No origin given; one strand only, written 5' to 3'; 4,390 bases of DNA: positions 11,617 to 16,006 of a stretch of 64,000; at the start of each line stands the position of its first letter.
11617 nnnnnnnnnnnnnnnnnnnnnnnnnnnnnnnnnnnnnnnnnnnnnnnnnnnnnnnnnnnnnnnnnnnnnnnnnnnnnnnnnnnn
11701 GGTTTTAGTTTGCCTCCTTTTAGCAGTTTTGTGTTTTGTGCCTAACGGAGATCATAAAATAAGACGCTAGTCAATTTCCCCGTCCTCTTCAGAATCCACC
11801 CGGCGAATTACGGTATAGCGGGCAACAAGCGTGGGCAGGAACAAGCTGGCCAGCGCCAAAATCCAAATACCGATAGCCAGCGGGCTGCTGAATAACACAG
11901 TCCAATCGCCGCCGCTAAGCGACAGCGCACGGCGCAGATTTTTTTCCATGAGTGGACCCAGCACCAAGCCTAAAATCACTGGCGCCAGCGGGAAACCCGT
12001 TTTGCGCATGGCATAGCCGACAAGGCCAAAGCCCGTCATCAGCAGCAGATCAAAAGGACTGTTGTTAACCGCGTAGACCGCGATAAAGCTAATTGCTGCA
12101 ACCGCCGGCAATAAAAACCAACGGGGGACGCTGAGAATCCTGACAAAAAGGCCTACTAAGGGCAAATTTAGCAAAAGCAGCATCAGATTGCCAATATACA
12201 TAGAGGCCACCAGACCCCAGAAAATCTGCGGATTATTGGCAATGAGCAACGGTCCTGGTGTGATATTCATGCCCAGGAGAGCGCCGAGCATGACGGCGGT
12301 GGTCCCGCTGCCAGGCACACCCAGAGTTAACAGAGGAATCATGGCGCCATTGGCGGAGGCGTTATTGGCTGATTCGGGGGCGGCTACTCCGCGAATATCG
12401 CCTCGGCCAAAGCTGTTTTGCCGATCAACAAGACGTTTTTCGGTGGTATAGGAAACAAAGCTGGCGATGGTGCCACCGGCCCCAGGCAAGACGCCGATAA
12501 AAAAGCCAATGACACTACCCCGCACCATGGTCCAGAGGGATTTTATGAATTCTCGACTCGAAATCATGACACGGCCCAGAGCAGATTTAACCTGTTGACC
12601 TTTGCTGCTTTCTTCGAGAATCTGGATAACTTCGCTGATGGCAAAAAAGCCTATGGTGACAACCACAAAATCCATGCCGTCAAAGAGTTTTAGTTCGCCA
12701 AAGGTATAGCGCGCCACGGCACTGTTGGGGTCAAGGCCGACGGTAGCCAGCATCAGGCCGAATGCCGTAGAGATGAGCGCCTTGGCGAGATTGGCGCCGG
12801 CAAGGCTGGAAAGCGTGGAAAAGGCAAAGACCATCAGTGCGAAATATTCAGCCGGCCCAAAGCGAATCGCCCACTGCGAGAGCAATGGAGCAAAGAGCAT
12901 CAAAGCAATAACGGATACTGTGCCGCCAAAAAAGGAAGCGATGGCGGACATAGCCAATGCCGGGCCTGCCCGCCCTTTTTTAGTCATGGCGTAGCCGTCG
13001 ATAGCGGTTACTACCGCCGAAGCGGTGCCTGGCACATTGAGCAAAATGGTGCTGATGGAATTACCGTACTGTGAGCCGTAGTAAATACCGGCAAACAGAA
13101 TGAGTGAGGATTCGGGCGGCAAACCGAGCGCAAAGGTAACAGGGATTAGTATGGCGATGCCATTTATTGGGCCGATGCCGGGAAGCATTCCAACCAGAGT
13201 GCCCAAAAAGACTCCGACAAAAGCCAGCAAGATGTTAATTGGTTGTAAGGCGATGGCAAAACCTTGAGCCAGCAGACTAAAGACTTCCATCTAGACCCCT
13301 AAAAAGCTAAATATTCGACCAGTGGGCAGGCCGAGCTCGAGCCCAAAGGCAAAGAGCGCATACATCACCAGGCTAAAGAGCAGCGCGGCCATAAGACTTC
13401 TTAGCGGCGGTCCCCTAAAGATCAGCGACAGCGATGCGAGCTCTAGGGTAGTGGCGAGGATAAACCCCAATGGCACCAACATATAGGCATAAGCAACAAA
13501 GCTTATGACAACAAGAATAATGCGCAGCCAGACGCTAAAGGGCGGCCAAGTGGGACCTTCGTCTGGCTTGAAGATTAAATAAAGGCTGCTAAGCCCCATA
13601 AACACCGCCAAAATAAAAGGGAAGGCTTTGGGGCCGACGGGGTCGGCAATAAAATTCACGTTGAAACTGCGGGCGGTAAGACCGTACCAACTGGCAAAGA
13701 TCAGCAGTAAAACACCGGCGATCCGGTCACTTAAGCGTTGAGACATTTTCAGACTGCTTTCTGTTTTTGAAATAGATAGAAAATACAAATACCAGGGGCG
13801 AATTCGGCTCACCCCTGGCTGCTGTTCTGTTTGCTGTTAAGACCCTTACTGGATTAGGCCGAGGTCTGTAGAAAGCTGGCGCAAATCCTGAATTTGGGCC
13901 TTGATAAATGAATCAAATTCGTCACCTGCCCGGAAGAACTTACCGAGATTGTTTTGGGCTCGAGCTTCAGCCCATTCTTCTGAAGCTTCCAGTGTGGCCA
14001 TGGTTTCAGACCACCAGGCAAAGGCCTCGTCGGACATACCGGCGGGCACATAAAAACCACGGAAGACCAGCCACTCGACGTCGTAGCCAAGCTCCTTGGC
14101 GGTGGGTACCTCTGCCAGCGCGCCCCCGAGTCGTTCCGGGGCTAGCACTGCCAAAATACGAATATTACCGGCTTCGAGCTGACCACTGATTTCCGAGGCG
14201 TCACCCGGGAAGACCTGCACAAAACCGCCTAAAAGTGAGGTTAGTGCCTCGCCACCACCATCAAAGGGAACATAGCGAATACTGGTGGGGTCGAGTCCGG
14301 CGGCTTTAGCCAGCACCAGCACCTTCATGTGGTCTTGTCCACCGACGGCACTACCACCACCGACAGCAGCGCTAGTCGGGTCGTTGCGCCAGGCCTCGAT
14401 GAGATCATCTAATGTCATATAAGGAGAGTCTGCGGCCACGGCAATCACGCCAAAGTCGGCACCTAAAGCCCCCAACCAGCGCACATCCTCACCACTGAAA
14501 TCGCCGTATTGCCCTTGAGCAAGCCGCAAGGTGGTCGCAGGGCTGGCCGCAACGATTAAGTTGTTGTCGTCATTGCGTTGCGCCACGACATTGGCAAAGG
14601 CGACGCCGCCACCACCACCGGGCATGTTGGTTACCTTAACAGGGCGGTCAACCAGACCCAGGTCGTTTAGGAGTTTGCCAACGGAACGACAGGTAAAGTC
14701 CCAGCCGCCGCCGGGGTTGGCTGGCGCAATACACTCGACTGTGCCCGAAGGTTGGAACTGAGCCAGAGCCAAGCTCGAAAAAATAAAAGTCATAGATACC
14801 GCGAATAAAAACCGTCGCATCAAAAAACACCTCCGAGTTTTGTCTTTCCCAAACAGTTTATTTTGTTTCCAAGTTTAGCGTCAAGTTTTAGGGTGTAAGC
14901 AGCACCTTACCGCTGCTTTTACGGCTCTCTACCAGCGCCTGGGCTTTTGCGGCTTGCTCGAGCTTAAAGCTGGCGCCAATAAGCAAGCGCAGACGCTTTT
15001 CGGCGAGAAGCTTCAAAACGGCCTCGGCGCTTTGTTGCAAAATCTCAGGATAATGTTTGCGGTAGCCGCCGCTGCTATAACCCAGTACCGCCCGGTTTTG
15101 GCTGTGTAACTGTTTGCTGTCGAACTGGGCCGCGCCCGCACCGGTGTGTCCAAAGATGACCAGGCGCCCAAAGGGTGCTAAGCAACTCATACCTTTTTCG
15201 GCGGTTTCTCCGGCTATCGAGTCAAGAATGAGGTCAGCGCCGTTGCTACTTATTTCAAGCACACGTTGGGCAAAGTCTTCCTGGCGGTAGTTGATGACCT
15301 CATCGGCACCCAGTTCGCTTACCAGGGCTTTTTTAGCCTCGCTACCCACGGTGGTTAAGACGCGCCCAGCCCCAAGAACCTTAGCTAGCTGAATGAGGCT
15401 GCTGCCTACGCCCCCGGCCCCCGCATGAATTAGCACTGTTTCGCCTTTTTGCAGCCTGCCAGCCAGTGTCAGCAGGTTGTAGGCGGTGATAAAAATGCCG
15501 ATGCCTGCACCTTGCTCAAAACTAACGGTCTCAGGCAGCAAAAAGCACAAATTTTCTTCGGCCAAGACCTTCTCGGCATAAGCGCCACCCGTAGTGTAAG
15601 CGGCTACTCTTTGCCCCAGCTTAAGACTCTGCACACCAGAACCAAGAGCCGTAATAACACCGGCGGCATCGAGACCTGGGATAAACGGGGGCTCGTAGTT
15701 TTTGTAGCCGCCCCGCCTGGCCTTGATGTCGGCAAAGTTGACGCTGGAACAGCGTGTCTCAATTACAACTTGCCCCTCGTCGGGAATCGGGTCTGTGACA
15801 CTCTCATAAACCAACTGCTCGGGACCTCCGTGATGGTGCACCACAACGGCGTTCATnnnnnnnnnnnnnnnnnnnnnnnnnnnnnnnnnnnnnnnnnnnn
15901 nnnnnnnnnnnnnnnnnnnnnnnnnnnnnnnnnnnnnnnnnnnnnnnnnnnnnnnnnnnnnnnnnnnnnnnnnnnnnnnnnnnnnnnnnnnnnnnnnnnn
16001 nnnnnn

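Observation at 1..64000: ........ (XhoI-site core) behaves as a highly iterated palindrome, about 1 per kb and in all reading frames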

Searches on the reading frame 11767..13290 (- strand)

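Call 11: search_protein_families(library=ncbifam, proteins=[window:11767-13290:-])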
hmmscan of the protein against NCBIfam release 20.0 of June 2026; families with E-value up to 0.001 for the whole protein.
window:11767-13290:- (507 aa): 0 families

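Call 25: search_protein_families(library=pfam, max_evalue=0.000001, proteins=[window:11767-13290:-])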
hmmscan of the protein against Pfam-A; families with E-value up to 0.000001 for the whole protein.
window:11767-13290:- (507 aa): 1 family
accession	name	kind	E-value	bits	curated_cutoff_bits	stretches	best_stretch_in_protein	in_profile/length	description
PF01970.21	TctA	-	2.8e-162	540.6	28.9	1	20-440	1-423/423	Tripartite tricarboxylate transporter TctA family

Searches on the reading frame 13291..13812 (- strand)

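Call 26: search_protein_families(library=pfam, max_evalue=0.000001, proteins=[window:13291-13812:-])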
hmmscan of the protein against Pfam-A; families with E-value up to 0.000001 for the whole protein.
window:13291-13812:- (173 aa): 1 family
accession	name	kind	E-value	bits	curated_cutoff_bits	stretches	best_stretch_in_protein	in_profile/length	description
PF07331.16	TctB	-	1.8e-18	67.5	29.1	1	31-163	2-137/137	Tripartite tricarboxylate transporter TctB family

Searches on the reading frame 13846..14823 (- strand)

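Call 26: search_protein_families(library=pfam, max_evalue=0.000001, proteins=[window:13846-14823:-])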
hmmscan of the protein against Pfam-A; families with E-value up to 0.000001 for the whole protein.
window:13846-14823:- (325 aa): 1 family
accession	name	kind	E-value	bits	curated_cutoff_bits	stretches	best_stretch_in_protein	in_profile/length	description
PF03401.19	TctC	-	4.7e-20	72.7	27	1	60-322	15-273/274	Tripartite tricarboxylate transporter family receptor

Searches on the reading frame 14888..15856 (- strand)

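Call 26: search_protein_families(library=pfam, max_evalue=0.000001, proteins=[window:14888-15856:-])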
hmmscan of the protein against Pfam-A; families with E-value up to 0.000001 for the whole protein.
window:14888-15856:- (322 aa): 3 families
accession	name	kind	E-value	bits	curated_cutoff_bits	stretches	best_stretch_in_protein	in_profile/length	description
PF00107.32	ADH_zinc_N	-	7.2e-28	97.6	31.8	1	149-275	1-126/129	Zinc-binding dehydrogenase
PF13602.12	ADH_zinc_N_2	-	8.2e-23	82.2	27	1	182-320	1-134/134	Zinc-binding dehydrogenase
PF08240.17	ADH_N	-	4.8e-17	62.5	23.5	1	27-108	2-103/104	Alcohol dehydrogenase GroES-like domain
